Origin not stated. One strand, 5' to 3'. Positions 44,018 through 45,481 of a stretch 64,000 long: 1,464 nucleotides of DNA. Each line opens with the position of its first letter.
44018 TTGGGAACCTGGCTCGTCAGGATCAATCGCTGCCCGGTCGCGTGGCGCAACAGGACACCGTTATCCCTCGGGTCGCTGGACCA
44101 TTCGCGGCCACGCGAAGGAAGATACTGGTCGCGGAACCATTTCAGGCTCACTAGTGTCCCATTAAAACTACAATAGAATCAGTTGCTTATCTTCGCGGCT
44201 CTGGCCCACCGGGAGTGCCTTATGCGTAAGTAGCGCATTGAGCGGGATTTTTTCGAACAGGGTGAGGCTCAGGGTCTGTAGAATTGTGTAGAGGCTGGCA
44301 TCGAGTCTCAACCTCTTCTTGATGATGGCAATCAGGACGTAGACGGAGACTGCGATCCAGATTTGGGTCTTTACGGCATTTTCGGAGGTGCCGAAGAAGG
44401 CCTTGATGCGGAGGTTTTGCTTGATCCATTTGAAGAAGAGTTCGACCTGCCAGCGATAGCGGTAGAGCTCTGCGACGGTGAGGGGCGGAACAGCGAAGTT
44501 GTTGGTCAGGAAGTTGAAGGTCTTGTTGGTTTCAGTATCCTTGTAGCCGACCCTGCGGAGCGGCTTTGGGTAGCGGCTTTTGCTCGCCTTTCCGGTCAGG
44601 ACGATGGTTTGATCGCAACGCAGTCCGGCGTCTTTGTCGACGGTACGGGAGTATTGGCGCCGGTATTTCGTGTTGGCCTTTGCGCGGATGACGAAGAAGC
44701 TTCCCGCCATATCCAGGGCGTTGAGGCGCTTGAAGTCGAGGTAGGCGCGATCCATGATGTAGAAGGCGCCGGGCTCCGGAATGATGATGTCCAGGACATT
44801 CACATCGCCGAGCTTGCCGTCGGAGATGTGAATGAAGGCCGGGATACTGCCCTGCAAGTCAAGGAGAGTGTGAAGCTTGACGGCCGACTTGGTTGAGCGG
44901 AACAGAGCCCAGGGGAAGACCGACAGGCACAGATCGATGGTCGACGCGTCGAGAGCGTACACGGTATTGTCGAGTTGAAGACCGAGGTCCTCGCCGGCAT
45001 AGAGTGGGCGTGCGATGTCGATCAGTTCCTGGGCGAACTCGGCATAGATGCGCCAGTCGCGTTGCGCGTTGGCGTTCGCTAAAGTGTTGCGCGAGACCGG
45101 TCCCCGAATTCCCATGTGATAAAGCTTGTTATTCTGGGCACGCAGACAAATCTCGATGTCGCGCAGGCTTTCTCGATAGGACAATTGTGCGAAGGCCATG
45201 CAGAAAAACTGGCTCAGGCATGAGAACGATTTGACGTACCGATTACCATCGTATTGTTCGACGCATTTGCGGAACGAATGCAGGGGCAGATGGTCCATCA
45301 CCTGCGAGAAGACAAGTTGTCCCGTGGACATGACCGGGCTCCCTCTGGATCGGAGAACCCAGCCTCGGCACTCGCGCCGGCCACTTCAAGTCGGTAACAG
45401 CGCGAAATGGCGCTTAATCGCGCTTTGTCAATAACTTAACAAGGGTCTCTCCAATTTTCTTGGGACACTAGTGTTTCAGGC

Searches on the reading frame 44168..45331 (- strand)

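Call 67: search_protein_families(library=pfam, proteins=[window:44168-45331:-], max_evalue=0.001)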
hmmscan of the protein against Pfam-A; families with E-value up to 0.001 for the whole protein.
window:44168-45331:- (387 aa): 2 families
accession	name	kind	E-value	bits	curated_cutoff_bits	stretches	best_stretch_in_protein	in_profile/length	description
PF14294.11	DUF4372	-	1.7e-33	115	25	1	3-76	1-74/74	Domain of unknown function (DUF4372)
PF01609.27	DDE_Tnp_1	-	2.8e-29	102.8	23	1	123-333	5-200/200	Transposase DDE domain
